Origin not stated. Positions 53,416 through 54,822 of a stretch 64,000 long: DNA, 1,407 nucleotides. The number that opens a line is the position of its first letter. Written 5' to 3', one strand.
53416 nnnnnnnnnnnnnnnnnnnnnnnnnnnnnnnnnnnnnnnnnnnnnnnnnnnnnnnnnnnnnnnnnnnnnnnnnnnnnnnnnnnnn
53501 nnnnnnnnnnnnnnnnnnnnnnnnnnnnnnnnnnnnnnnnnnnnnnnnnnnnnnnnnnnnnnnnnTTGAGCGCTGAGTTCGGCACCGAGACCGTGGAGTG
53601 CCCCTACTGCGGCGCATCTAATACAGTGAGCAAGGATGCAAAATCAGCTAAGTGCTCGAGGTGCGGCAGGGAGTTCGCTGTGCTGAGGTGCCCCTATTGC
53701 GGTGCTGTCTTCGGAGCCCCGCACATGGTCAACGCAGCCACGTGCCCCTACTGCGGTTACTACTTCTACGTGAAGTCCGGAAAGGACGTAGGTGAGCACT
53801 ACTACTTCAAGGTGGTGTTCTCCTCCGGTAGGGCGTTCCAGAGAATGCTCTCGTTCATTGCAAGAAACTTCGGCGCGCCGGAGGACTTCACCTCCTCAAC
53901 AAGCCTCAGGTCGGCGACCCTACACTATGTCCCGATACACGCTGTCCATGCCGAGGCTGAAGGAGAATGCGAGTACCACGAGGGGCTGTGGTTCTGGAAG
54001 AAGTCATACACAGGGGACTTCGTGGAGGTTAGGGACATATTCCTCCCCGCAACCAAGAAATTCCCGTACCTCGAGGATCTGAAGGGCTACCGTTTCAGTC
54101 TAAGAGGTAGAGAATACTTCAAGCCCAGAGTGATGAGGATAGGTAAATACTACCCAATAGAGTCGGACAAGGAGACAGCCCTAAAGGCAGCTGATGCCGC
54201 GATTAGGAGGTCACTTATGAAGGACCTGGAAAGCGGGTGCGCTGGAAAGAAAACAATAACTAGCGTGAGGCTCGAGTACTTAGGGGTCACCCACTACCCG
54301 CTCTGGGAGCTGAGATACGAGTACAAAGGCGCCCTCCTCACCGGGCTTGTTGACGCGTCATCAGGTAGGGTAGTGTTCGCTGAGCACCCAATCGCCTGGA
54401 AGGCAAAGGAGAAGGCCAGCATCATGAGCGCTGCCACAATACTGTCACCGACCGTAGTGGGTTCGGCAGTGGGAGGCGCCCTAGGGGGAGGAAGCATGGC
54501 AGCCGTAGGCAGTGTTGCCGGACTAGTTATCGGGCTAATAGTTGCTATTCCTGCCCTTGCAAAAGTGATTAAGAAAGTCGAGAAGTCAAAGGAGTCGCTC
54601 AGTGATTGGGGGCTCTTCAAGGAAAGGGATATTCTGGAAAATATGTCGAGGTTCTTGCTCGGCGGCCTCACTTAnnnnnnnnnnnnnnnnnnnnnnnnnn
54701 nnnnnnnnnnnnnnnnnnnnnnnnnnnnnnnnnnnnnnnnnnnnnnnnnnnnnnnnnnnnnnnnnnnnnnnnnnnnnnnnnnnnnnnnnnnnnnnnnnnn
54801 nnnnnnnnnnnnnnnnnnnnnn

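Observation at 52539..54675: Overlapping pair of paralogous zinc-ribbon / C-terminal-TM proteins of unknown function (top candidate for an undescribed module)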

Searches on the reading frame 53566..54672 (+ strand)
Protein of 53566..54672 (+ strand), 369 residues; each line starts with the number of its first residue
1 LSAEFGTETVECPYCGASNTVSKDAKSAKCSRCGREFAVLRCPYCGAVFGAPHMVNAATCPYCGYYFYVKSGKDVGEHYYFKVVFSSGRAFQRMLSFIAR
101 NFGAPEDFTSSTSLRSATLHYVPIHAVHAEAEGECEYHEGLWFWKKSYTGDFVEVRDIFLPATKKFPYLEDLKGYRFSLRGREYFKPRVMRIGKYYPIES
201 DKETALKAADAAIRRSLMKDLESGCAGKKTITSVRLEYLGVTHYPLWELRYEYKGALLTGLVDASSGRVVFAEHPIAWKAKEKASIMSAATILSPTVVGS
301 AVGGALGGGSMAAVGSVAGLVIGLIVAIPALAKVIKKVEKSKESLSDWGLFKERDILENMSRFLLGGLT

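Call 3: search_protein_families(library=pfam, proteins=[window:53566-54672:+], max_evalue=1)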
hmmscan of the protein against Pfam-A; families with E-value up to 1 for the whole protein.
window:53566-54672:+ (369 aa): 32 families (the best 25 are shown)
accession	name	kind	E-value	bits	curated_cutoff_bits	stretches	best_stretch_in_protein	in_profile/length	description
PF13248.11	Zn_ribbon_3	-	6.3e-05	22.7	27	1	8-35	1-24/26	zinc-ribbon domain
PF12773.13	DZR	-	0.00018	22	27.3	1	12-64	1-45/45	Double zinc ribbon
PF22191.2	IBR_1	-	0.00051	20.3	27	1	8-37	2-31/47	IBR domain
PF23548.1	Zn_ribbon_FGT1_2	-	0.00071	19.5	27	1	40-64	3-27/35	FORGETTER1 second zinc ribbon domain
PF13240.11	Zn_Ribbon_1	-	0.0011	19.1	25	0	56-65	12-21/23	zinc-ribbon domain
PF08271.17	Zn_Ribbon_TF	-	0.0014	18.6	29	2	41-65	2-27/43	TFIIB zinc-binding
PF24460.1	DUF7575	-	0.0067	16.2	28.5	0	8-16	2-10/28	Domain of unknown function (DUF7575)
PF24440.1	DUF7559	-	0.01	16.5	27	0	2-21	28-47/52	Family of unknown function (DUF7559)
PF23451.1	Zn_ribbon_PaaD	-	0.015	15.4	27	1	6-28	11-33/53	PaaD zinc beta ribbon domain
PF10276.14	zf-CHCC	-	0.019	15.4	27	0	7-16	25-34/37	Zinc-finger domain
PF02591.20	Zn_ribbon_9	-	0.022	15.3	29.1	0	7-17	21-31/33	C4-type zinc ribbon domain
PF01155.25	HypA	-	0.022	15.2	28.9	0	38-74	69-104/112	Hydrogenase/urease nickel incorporation, metallochaperone, hypA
PF13894.12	zf-C2H2_4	-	0.023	15.8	27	0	41-50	2-11/24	C2H2-type zinc finger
PF13717.11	Zn_ribbon_4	-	0.027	14.8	30.3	0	10-37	3-35/36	zinc-ribbon domain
PF10571.15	UPF0547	-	0.028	15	29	1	58-67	15-24/26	Uncharacterised protein family UPF0547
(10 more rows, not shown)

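Call 4: search_protein_families(library=ncbifam, proteins=[window:53566-54672:+], max_evalue=1)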
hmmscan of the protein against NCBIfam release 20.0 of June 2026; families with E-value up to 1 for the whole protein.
window:53566-54672:+ (369 aa): 19 families
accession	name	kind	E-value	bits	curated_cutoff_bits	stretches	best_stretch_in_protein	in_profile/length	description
NF001606.0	PRK00398.1-3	equivalog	7.5e-05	22.5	72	1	28-46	3-26/44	DNA-directed RNA polymerase subunit P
NF001669.0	PRK00432.1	equivalog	0.0074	16.2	54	1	41-70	28-56/58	30S ribosomal protein S27ae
NF047912.1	ECs_2282_CxxC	subfamily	0.0099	15.8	37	1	9-37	2-37/60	ECs_2282 family putative zinc-binding protein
NF041869.1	paae_haloarch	equivalog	0.01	16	100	1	7-26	15-34/56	1,2-phenylacetyl-CoA epoxidase subunit PaaE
NF041259.1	mono_DmmA_fam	domain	0.026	14.8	60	1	6-39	48-82/101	dimethylamine monooxygenase subunit DmmA family protein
NF001607.0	PRK00398.1-4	equivalog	0.028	14.1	89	1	29-47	11-36/53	DNA-directed RNA polymerase subunit P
NF041070.1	carrier_LysW_Arch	domain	0.04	14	75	0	10-40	3-36/57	alpha-aminoadipate/glutamate carrier protein LysW/ArgW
NF047723.1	TransFacS4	equivalog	0.068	13.7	120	0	10-35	61-88/90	transcription factor S4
NF004067.0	PRK05580.1-4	equivalog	0.076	11.3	763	1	9-48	447-487/737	primosomal protein N'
TIGR03655.1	anti_R_Lar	subfamily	0.084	13.2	39.6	0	11-37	3-38/55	Lar family restriction alleviation protein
NF003331.0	PRK04338.1-7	equivalog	0.094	11.5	560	1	10-49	243-281/376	tRNA (guanine(26)-N(2))-dimethyltransferase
NF038384.1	zinc_YnfU_fam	subfamily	0.17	11.5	36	0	60-70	41-51/52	YnfU family zinc-binding protein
NF001629.0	PRK00415.1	equivalog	0.18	11.4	70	1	10-38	15-44/62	30S ribosomal protein S27e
NF033740.0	MarP_fam_protase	equivalog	0.22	10.5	250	1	297-342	9-53/390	MarP family serine protease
NF011302.0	PRK14714.1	equivalog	0.22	9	1791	1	10-71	681-736/1350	DNA-directed DNA polymerase II large subunit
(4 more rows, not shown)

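Call 8: find_homologous_proteins(query=window:53566-54672:+, max_evalue=0.001)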
Query window:53566-54672:+ (369 aa): 8 proteins with E <= 0.001 among 7294 candidates.
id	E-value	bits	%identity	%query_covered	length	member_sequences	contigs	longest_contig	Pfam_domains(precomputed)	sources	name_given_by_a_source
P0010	2.0e-223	759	88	100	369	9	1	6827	-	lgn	-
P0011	4.0e-221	752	86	100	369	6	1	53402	-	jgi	-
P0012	2.4e-203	693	79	100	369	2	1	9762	PF23548.2,PF13248.12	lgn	-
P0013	1.3e-117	411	54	88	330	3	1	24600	PF13719.11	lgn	-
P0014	4.2e-113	397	55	85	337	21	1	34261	-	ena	-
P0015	3.5e-109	384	52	86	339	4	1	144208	-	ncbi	-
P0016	2.2e-79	286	44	84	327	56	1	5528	-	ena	-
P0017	1.8e-38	151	31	69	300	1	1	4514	-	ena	-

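Call 13: search_solved_structures(query=A2, max_evalue=10)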
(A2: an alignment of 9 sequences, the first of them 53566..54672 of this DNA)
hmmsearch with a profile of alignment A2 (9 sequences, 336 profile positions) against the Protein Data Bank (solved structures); distinct sequences matched with E-value up to 10: 11.
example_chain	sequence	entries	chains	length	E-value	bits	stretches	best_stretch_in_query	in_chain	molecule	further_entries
5k2m_E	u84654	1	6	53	0.15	14.3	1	6-39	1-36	Probable lysine biosynthesis protein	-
2ct7_A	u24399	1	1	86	0.18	14.1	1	4-45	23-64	RING finger protein 31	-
2pmz_P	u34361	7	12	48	0.22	13.8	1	7-36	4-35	DNA-directed RNA polymerase subunit P | DNA-DIRECTED RNA POLYMERASE RPO12 SUBUNIT | RNA POLYMERASE SUBUNIT 12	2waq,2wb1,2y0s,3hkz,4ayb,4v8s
4qiw_P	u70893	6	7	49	0.34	13.1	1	5-36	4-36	DNA-directed RNA polymerase subunit P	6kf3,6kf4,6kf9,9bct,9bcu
36ro_P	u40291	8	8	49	0.35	13.1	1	4-36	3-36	DNA-directed RNA polymerase subunit Rpo12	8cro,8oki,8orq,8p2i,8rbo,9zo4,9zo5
6f5x_A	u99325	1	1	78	0.4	12.9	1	297-331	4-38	Synaptonemal complex protein 1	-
6f62_A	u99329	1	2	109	0.6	12.3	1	297-331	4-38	Synaptonemal complex protein 1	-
6byi_A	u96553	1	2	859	2.1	10.5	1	52-85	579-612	Beta-mannosidase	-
6byg_A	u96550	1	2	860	2.1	10.5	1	52-85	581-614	Beta-mannosidase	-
6bye_A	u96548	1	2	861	2.1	10.5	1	52-85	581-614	Beta-mannosidase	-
6byc_A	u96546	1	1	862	2.1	10.5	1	52-85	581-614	Beta-mannosidase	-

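Call 18: find_encoding_contigs(protein=P0015, flank=10000, max_places=4)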
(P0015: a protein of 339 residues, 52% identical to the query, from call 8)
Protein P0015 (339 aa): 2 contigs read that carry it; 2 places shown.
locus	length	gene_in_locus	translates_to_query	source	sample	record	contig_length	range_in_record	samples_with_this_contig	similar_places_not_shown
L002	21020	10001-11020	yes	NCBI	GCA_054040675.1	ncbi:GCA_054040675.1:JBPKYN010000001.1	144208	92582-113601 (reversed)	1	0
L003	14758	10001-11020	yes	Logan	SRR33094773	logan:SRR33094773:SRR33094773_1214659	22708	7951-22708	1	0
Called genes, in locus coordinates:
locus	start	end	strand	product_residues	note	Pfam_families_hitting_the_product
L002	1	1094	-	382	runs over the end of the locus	PF00483:NTP_transferase, PF12804:NTP_transf_3 (weak), PF00132:Hexapep (weak), PF25087:GMPPB_C (weak), PF25084:LbH_EIF2B (faint)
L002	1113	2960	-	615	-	PF13522:GATase_6, PF13537:GATase_7, PF01380:SIS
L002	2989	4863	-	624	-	PF01580:FtsK_SpoIIIE (faint), PF01935:DUF87, PF05872:HerA_C (faint), PF10412:TrwB_AAD_bind (weak), PF13401:AAA_22 (faint)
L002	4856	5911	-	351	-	PF09376:NurA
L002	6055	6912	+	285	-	PF01975:SurE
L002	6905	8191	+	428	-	PF03453:MoeA_N, PF00994:MoCF_biosynth, PF03454:MoeA_C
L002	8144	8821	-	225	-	PF00702:Hydrolase, PF12710:HAD, PF13419:HAD_2, PF13242:Hydrolase_like (faint)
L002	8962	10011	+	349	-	-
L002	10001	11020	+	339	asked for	-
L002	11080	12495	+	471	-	PF02629:CoA_binding, PF13380:CoA_binding_2, PF13607:Succ_CoA_lig, PF19045:Ligase_CoA_2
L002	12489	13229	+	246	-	PF02811:PHP (weak), PF13263:PHP_C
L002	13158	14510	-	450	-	PF02310:B12-binding (faint), PF04055:Radical_SAM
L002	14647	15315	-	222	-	-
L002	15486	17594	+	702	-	PF00270:DEAD, PF04851:ResIII (weak), PF22527:DEXQc_Suv3 (weak), PF00271:Helicase_C, PF25453:DUF7898 (faint), PF20470:HTH_61 (weak), PF21280:Helicase_dom4_arc, PF14520:HHH_5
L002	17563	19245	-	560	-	PF03483:B3_4 (weak), PF03484:B5, PF17759:tRNA_synthFbeta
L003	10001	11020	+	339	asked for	-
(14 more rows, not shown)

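Call 19: find_related_loci(query=A2, collection=genome_contigs, flank=8000)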
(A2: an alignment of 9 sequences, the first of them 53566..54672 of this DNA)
Query A2 (369 aa) in genome_contigs; peptide patterns used: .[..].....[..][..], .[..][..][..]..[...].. (x = any residue, [..] = any of these).
130 stretches matched a pattern; 69 encode a relative of the query (tblastn E <= 1e-3); 68 distinct loci.
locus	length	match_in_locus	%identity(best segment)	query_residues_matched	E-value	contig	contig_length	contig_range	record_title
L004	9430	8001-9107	86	1-369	0e+0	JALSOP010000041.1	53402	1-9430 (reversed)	MAG: Desulfurococcales archaeon isolate 356-284_metabat1_scaf2bin.123 356-284_scaffold_166_c1, whole genome shotgun sequ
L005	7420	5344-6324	54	38-363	5e-113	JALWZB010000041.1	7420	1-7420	MAG: Desulfurococcales archaeon isolate T2_metabat1_scaf2bin.068 T2_NODE_16264_length_7420_cov_3.584944, whole genome sh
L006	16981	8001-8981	54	38-363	6e-111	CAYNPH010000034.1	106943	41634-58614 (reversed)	MAG TPA_asm: uncultured Desulfurococcaceae archaeon isolate binchicken_co219_317 genome assembly, contig: k141_1437304,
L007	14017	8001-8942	54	38-351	6e-109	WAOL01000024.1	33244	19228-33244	MAG: Desulfurococcales archaeon isolate S143_97_esom k151_255575, whole genome shotgun sequence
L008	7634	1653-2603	54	34-350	4e-107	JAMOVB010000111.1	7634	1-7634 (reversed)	MAG: Desulfurococcales archaeon isolate PIR-30_metabat1_scaf2bin.058_VB PIR-30_scaffold_4028_c1, whole genome shotgun se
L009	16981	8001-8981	54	38-363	1e-105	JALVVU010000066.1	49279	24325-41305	MAG: Desulfurococcales archaeon isolate M10_metabat1_scaf2bin.047 M10_NODE_218_length_49279_cov_16.229919, whole genome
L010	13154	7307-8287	54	38-363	1e-107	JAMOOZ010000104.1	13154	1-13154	MAG: Desulfurococcales archaeon isolate 4559-240_maxbin2_scaf2bin.156 4559-240_scaffold_2541_c1, whole genome shotgun se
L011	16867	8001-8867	45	32-331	1e-85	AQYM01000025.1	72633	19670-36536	Crenarchaeota archaeon SCGC AAA471-B05 YNPFFA_1DRAFT_contig_8.9_C, whole genome shotgun sequence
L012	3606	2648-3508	33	40-344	2e-52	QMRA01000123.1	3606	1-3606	MAG: Candidatus Methanomethylicota archaeon isolate B20_G2 B20_Guay2_scaffold_23503, whole genome shotgun sequence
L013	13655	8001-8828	34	40-333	5e-49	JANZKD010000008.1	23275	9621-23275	MAG: Candidatus Culexmicrobium profundum isolate GB-1867-035 Ga0190363_1000487, whole genome shotgun sequence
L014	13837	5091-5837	34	40-303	9e-49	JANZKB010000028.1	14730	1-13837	MAG: Candidatus Culexmicrobium thermophilum isolate GB-1845-036 Ga0190361_1000560, whole genome shotgun sequence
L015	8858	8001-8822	35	5-285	8e-47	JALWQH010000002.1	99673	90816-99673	MAG: Desulfurococcales archaeon isolate M2_metabat1_scaf2bin.040 M2_NODE_110_length_99673_cov_8.526751, whole genome sho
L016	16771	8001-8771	33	40-327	5e-46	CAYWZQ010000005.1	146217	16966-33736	MAG TPA_asm: uncultured Nitrososphaerota archaeon isolate SRP141552_co1_135 genome assembly, contig: NODE_28_length_1462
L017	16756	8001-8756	30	40-322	2e-45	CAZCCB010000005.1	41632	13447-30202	MAG TPA_asm: uncultured Nitrososphaerota archaeon isolate SRP141552_co1_9 genome assembly, contig: NODE_310_length_41632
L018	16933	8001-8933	31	32-362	3e-45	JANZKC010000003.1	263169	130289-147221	MAG: Candidatus Culexmicrobium cathedralense isolate GB-1867-005 Ga0190363_1000004, whole genome shotgun sequence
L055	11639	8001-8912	26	41-332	2e-26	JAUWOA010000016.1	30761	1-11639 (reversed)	MAG: Candidatus Thorarchaeota archaeon isolate CSMAG_2438 CSMAG_2438_k141_683678_length_30761_cov_85.8779, whole genome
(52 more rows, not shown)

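Call 22: predict_structure(alignment_id=A2)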
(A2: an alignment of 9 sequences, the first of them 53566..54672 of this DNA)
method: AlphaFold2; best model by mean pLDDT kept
length: 369 residues; sequences in the alignment: 9
mean_pLDDT: 74.2   pTM: 0.60
mean pLDDT of the five models: 74.2, 72.4, 69.3, 65.1, 61.4
residues with pLDDT >= 90: 83; 70-90: 157; 50-70: 87; < 50: 42
segments of 3 or more residues with pLDDT < 50: 1-4, 72-75, 345-369
pLDDT, mean of each block of 10 residues (from residue 1): 65 86 87 86 83 68 69 61 89 90 79 94 90 78 58 87 89 79 64 77 91 90 81 91 92 92 90 79 56 52 51 54 56 66 50 38 37
secondary structure, 60 per line:
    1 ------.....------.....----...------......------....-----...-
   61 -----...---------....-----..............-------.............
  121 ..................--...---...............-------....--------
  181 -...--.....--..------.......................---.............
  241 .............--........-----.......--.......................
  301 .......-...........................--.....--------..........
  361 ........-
elements in order: E7-11 E18-22 E27-29 E36-41 E48-51 E57-59 E66-68 E78-81 H87-100 H108-111 E112-138 E147-161 H169-172 E182-184 H187-191 H202-224 E228-253 E256-263 E269-275 H278-307 H309-335 E338-342 H351-368

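Call 25: fold_search(model_id=the predicted structure, library=pdb)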
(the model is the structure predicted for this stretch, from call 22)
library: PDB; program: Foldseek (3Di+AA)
matches with E <= 10: 193; with E <= 0.001: 0
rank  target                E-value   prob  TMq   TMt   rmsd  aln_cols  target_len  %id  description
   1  4xyc_D                1.6e-01  0.02  0.08  0.07  22.8       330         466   11  NANOMOLAR INHIBITORS OF MYCOBACTERIUM TUBERCULOSIS GLUTAMINE SYNTHETASE 1: SYNTHESIS, BIOLOGICAL EVALUATION AND X-RAY  (released 2015-03-25)
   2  4s17_E                3.2e-01  0.02  0.08  0.07  23.7       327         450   10  The crystal structure of glutamine synthetase from Bifidobacterium adolescentis ATCC 15703 (released 2015-01-28)
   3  2zai_C                3.4e-01  0.23  0.13  0.11  12.4       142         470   10  Crystal structure of the soluble domain of STT3 from P. furiosus (released 2007-12-11)
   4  2wgs_A                4.9e-01  0.01  0.08  0.07  23.3       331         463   11  Crystal structure of Mycobacterium Tuberculosis Glutamine Synthetase in complex with a purine analogue inhibitor. (released 2009-09-01)
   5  4r7x_A                5.8e-01  0.03  0.07  0.13  19.0       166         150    5  Crystal structure of N-lobe of human ARRDC3(1-180) (released 2014-10-01)
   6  7ofh_A                7.3e-01  0.02  0.08  0.10  18.2       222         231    9  CryoEM structure of the outer membrane secretin pore pIV from the f1 filamentous bacteriophage. (released 2021-11-03)
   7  5jzt_A                8.2e-01  0.01  0.07  0.06  26.6       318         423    6  Cryo-EM structure of aerolysin pore in LMNG micelle (released 2016-07-13)
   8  4xyc_A                9.8e-01  0.01  0.08  0.07  23.0       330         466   10  NANOMOLAR INHIBITORS OF MYCOBACTERIUM TUBERCULOSIS GLUTAMINE SYNTHETASE 1: SYNTHESIS, BIOLOGICAL EVALUATION AND X-RAY  (released 2015-03-25)
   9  2n59_MODEL_1_A        1.0e+00  0.03  0.07  0.19  20.6       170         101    3  Solution Structure of R. palustris CsgH (released 2016-05-11)
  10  4d6w_B                1.1e+00  0.01  0.07  0.06  18.4       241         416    9  Crystal Structure of the low pH conformation of Chandipura Virus glycoprotein G ectodomain (released 2015-03-04)
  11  9o4a_A                1.2e+00  0.02  0.09  0.08  17.4       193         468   12  Ec83 Retron PtuAB mutant complex (released 2025-07-02)
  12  6rb9_A                1.2e+00  0.01  0.07  0.09  23.5       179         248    7  The pore structure of Clostridium perfringens epsilon toxin (released 2019-06-19)
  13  5mhm_B                1.5e+00  0.01  0.07  0.04  27.5       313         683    7  FXIIIa in complex with the inhibitor ZED1630 (released 2017-12-20)
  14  9bt8_B                1.5e+00  0.01  0.06  0.06  19.7       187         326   10  Structure of Src in complex with beta-arrestin 1 revealing SH3 binding sites (released 2024-11-13)
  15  6sc6_A                1.7e+00  0.25  0.08  0.08  14.2       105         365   12  dAb3/HOIP-RBR apo structure (released 2019-11-27)
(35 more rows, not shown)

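Call 26: search_protein_representatives(alignment_id=A2)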
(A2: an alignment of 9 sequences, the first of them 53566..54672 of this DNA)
Query: 9 sequences, 336 profile positions. Proteins with E-value up to 0.001 (for the whole library): 823; up to 1e-10: 126; up to 1e-30: 40. The best 150 are listed.
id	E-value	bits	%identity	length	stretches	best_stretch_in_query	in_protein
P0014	4.5e-166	568.4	-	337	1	1-334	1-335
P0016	1.8e-137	474.3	-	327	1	1-321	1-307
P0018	6.3e-80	285.2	-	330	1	7-328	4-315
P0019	3.2e-79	282.9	-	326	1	7-313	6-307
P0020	7.2e-73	262.0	-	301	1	7-309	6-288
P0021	8.2e-69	248.6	-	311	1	7-300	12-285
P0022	3.6e-67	243.2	-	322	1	7-327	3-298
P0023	2.7e-65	237.1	-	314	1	7-307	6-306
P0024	1.1e-64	235.1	-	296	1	7-297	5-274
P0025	6.0e-64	232.6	-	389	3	6-309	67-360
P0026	2.7e-63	230.5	-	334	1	7-287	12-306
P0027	4.8e-62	226.4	-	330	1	7-312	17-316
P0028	6.7e-62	225.9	-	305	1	5-303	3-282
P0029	7.1e-60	219.2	-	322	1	7-312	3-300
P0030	7.2e-58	212.6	-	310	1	7-310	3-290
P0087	1.7e-18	83.2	-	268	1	7-259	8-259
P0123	6.5e-12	61.6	-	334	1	7-258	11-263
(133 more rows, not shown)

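Call 29: search_protein_families(library=pfam, alignment_id=A3, max_evalue=0.001)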
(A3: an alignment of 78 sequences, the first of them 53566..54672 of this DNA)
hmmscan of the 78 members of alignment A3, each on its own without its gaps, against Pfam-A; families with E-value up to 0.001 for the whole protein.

A. member 1, window:53566-54672:+ (369 aa): 4 families
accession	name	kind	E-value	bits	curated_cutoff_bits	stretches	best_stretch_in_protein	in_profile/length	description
PF13248.11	Zn_ribbon_3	-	6.3e-05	22.7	27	0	8-35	1-24/26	zinc-ribbon domain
PF12773.13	DZR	-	0.00018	22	27.3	1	12-64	1-45/45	Double zinc ribbon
PF22191.2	IBR_1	-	0.00051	20.3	27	0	8-37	2-31/47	IBR domain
PF23548.1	Zn_ribbon_FGT1_2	-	0.00071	19.5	27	0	40-64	3-27/35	FORGETTER1 second zinc ribbon domain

B. families by the number of members that match (of 78 scanned): 27 families (the first 25 are shown)
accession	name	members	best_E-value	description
PF13248.11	Zn_ribbon_3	16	2.8e-07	zinc-ribbon domain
PF23548.1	Zn_ribbon_FGT1_2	14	3.5e-06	FORGETTER1 second zinc ribbon domain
PF13717.11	Zn_ribbon_4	12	1.7e-08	zinc-ribbon domain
PF08271.17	Zn_Ribbon_TF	7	1.7e-07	TFIIB zinc-binding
PF24463.1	DUF7577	6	8.1e-05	Domain of unknown function (DUF7577)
PF13719.11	Zn_ribbon_5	5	5e-06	zinc-ribbon domain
PF21344.3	Zn_ribbon_LysW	4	6.8e-06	Alpha-aminoadipate carrier protein LysW-like, globular domain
PF12773.13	DZR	3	1.6e-09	Double zinc ribbon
PF10276.14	zf-CHCC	3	7.3e-05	Zinc-finger domain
PF14446.12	Prok-RING_1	3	0.00031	Prokaryotic RING finger family 1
PF13240.11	Zn_Ribbon_1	2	2.6e-05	zinc-ribbon domain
PF01155.25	HypA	2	6.1e-05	Hydrogenase/urease nickel incorporation, metallochaperone, hypA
PF00069.31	Pkinase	1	4e-13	Protein kinase domain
PF13191.12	AAA_16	1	1.1e-10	AAA ATPase domain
PF07714.23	PK_Tyr_Ser-Thr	1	2e-08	Protein tyrosine and serine/threonine kinase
PF03413.25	PepSY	1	4.8e-05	Peptidase propeptide and YPEB domain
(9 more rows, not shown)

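Call 41: find_encoding_contigs(protein=P0087, flank=6000, max_places=3)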
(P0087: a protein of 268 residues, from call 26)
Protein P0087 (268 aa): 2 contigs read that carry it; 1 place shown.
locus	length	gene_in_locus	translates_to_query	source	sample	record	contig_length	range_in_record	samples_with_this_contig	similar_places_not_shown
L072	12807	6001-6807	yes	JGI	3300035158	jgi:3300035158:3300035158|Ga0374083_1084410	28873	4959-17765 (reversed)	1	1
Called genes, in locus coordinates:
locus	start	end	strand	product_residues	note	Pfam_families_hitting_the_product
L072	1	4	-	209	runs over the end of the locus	PF00687:Ribosomal_L1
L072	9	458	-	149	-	PF03946:Ribosomal_L11_N, PF00298:Ribosomal_L11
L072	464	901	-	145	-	PF03439:Spt5-NGN, PF00467:KOW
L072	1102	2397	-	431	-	PF00091:Tubulin, PF12327:FtsZ_C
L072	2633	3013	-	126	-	-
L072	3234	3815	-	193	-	PF01609:DDE_Tnp_1, PF13612:DDE_Tnp_1_3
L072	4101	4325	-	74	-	-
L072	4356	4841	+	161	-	-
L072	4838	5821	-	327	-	PF01435:Peptidase_M48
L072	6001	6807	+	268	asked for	-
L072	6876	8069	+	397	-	PF00890:FAD_binding_2 (weak), PF01266:DAO (faint), PF01494:FAD_binding_3, PF03486:HI0933_like (weak), PF07992:Pyr_redox_2 (faint), PF12831:FAD_oxidored (faint), PF22578:GGR_cat (faint)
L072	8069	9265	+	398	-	PF00890:FAD_binding_2 (weak), PF01266:DAO (weak), PF01494:FAD_binding_3, PF01946:Thi4 (faint), PF07992:Pyr_redox_2 (weak), PF12831:FAD_oxidored (weak), PF13450:NAD_binding_8 (weak), PF22578:GGR_cat, +1 more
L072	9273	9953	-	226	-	PF23023:Anti-Pycsar_Apyc1, PF12706:Lactamase_B_2, PF00753:Lactamase_B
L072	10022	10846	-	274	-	-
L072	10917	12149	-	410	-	PF01554:MatE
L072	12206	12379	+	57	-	-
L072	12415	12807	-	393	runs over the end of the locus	PF07690:MFS_1, PF12832:MFS_1_like, PF07690:MFS_1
